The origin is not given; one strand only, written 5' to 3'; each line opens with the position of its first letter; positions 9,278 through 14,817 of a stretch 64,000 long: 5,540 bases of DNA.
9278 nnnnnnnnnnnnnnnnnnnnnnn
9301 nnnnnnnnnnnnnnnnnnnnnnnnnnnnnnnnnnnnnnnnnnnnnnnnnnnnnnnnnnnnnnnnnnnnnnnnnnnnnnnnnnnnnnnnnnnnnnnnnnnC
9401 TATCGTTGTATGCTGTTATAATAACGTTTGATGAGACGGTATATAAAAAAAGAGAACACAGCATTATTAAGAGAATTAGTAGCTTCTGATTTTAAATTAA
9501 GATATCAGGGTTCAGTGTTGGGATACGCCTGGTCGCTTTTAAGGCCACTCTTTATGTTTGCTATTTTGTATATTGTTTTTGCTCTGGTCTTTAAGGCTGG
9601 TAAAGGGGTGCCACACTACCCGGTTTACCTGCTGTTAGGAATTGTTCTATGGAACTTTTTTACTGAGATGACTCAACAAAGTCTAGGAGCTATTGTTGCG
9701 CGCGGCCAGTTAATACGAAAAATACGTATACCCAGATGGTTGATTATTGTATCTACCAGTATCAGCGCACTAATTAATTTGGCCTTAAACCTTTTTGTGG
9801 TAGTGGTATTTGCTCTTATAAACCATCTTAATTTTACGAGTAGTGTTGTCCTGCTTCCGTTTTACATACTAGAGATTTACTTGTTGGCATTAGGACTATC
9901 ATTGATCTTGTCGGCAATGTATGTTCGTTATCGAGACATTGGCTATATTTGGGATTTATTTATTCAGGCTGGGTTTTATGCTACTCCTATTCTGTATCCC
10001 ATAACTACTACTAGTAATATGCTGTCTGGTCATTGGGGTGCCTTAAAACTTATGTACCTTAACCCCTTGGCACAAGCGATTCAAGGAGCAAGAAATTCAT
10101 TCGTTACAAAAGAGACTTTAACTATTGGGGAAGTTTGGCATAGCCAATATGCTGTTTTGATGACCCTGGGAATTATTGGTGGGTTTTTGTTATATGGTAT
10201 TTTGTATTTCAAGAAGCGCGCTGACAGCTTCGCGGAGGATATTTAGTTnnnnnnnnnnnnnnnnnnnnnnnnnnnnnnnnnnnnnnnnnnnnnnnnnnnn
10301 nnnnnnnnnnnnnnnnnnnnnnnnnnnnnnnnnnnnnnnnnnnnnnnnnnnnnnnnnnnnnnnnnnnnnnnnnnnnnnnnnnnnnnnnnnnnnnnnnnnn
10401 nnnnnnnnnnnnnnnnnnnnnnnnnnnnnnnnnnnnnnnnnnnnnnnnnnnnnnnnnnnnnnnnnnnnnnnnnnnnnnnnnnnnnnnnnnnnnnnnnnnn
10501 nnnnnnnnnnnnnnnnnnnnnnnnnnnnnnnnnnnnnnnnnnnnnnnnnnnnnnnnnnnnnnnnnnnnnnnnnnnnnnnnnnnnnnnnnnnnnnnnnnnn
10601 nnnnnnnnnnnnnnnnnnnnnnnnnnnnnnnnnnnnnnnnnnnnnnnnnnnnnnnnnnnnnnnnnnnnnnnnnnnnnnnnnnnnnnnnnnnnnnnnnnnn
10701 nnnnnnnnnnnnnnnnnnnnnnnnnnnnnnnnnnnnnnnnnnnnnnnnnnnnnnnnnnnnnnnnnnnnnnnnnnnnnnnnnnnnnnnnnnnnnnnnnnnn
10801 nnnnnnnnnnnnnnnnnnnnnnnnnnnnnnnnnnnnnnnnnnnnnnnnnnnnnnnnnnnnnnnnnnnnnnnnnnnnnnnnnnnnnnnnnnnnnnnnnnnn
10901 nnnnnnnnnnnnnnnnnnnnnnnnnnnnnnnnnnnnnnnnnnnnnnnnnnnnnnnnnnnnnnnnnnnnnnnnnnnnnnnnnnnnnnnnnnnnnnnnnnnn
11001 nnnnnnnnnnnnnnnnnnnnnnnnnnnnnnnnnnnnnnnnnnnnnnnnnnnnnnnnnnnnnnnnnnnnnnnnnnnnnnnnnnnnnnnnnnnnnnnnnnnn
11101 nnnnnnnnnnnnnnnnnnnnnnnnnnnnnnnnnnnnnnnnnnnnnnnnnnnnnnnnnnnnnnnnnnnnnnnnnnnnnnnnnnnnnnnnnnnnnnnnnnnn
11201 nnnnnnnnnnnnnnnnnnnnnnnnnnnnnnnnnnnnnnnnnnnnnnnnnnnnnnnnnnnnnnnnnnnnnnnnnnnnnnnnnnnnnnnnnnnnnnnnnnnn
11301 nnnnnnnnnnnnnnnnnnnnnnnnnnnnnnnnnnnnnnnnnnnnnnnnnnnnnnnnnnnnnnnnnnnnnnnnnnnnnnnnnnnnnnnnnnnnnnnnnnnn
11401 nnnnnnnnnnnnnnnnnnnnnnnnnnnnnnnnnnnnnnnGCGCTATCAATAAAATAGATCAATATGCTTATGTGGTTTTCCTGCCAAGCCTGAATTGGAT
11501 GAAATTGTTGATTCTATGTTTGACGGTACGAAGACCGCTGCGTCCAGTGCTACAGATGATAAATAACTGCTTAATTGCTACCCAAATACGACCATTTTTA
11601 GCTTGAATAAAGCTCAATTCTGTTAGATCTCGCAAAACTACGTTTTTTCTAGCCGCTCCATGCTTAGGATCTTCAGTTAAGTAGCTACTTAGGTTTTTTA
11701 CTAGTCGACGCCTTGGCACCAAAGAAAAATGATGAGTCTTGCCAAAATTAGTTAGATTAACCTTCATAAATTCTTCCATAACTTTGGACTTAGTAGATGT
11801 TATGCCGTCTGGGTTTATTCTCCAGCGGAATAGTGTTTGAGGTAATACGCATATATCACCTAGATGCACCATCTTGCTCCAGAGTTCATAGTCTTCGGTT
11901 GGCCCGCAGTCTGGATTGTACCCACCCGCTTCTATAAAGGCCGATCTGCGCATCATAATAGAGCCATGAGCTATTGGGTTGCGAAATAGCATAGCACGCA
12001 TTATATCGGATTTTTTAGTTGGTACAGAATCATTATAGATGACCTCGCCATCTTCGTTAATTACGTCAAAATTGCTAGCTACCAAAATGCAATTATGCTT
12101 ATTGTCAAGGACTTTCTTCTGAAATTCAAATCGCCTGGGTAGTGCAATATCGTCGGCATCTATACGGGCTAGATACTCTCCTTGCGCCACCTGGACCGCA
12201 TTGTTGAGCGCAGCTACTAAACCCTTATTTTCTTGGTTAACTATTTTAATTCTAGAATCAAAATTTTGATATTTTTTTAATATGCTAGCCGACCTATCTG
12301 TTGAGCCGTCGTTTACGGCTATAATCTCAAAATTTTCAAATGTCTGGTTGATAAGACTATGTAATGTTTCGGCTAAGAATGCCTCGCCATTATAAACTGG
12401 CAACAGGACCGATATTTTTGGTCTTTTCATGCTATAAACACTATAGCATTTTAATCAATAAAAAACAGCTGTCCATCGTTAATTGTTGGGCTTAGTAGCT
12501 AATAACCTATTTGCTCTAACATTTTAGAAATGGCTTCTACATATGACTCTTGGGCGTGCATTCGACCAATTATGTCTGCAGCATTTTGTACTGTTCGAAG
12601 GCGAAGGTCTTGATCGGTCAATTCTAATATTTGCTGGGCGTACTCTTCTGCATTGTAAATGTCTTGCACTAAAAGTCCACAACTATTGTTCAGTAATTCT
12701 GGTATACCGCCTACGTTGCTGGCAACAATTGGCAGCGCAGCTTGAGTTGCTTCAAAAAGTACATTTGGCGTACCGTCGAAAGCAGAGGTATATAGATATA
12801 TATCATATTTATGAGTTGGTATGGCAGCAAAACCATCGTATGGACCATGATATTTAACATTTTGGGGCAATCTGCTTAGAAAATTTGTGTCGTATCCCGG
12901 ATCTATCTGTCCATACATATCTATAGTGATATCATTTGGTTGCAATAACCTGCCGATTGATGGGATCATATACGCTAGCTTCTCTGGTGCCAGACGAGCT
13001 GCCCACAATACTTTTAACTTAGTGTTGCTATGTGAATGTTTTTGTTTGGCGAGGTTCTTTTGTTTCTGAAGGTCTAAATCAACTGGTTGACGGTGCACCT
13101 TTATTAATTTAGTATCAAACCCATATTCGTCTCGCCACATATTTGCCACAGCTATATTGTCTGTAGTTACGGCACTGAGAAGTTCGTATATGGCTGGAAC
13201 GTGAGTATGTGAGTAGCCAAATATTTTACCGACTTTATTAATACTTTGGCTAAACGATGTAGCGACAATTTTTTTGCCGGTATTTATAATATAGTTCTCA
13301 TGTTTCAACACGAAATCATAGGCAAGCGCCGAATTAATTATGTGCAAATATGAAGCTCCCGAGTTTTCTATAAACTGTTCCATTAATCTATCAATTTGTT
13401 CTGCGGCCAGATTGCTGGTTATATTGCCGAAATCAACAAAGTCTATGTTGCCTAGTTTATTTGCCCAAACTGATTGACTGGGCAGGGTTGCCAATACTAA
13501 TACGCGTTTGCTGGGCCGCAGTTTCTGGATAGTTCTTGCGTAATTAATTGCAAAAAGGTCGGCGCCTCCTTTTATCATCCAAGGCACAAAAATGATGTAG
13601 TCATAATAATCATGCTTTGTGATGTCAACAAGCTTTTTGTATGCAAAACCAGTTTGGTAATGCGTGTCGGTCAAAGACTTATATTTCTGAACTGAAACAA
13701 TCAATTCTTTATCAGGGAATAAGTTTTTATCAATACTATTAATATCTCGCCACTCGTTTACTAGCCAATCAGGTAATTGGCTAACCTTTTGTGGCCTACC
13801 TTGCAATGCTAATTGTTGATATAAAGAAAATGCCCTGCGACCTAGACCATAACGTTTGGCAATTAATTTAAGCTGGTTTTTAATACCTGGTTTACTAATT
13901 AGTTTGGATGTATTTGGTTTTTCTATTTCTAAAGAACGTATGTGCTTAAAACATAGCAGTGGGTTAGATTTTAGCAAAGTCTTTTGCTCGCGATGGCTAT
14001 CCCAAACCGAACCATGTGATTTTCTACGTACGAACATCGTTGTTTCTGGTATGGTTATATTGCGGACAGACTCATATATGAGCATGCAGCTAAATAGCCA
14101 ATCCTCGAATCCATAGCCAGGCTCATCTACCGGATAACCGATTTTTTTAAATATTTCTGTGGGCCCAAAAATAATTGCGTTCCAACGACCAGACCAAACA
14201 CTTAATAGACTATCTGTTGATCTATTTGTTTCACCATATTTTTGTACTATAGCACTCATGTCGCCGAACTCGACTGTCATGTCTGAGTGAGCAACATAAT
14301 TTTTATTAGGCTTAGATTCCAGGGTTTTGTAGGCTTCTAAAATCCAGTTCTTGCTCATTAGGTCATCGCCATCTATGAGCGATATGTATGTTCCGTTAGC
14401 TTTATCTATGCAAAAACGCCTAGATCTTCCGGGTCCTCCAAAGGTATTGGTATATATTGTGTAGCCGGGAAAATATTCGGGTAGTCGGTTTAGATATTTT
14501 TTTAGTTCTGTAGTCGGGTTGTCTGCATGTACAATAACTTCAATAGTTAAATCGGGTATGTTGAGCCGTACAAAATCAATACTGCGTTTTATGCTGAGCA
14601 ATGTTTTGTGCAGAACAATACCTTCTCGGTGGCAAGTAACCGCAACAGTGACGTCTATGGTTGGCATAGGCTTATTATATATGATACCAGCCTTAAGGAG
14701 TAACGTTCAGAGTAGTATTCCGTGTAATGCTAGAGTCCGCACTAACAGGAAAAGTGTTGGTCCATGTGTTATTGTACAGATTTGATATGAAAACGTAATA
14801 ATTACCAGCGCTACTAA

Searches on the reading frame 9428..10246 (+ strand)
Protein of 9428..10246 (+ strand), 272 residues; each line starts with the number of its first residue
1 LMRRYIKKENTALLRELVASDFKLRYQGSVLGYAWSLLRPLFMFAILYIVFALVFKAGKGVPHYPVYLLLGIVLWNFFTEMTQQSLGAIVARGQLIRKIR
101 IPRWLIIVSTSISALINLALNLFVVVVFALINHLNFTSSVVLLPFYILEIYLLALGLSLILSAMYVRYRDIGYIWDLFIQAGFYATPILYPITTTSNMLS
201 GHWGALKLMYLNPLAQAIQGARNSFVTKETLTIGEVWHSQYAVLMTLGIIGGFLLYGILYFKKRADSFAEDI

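Call 8: search_protein_families(library=pfam, proteins=[window:9428-10246:+], max_evalue=0.001)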
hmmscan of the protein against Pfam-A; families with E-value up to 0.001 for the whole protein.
window:9428-10246:+ (272 aa): 1 family
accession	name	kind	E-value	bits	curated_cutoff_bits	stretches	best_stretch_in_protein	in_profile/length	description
PF01061.29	ABC2_membrane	-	4.5e-14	52.9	26.9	1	14-225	3-210/211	ABC-2 type transporter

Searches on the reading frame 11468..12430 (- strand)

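Call 8: search_protein_families(library=pfam, proteins=[window:11468-12430:-], max_evalue=0.001)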
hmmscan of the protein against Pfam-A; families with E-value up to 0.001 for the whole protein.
window:11468-12430:- (320 aa): 3 families
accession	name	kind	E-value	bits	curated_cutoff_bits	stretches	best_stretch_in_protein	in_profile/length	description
PF00535.33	Glycos_transf_2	-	3.9e-35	121.7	23.3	1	7-166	1-165/168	Glycosyl transferase family 2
PF10111.15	Glyco_tranf_2_2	-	4.3e-18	66.2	27.3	1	7-188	1-200/276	Glycosyltransferase like family 2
PF13641.12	Glyco_tranf_2_3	-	1.3e-11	45.4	27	1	4-200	1-208/230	Glycosyltransferase like family 2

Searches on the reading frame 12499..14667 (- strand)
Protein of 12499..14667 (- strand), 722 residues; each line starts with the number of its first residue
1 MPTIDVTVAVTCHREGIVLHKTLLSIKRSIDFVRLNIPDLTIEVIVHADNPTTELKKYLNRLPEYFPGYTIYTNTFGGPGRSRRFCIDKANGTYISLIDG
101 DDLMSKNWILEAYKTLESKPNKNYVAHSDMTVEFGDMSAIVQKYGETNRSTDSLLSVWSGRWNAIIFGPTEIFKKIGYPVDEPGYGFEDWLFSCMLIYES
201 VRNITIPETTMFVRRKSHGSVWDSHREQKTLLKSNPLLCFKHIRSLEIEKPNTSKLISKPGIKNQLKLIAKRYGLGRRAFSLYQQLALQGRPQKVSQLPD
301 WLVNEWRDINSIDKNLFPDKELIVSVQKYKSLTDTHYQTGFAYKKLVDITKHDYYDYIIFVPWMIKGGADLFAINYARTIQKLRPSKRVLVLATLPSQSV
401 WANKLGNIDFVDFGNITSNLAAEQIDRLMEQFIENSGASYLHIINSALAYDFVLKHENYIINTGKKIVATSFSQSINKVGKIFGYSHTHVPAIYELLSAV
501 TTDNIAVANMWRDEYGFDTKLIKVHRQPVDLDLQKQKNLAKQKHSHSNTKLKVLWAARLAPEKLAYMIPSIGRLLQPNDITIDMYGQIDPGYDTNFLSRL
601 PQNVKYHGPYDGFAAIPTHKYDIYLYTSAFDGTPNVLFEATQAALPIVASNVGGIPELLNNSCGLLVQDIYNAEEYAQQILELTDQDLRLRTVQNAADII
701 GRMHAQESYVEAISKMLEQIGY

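Call 8: search_protein_families(library=pfam, proteins=[window:12499-14667:-], max_evalue=0.001)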
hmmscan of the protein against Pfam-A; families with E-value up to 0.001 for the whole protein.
window:12499-14667:- (722 aa): 3 families
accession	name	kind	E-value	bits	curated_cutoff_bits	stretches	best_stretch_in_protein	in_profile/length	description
PF13692.12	Glyco_trans_1_4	-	4.4e-14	53.4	27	1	552-684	3-140/142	Glycosyl transferases group 1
PF00535.33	Glycos_transf_2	-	1.4e-13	51.6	23.3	1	7-127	1-114/168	Glycosyl transferase family 2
PF00534.26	Glycos_transf_1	-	4.2e-10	39.9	26.4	1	541-696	6-169/172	Glycosyl transferases group 1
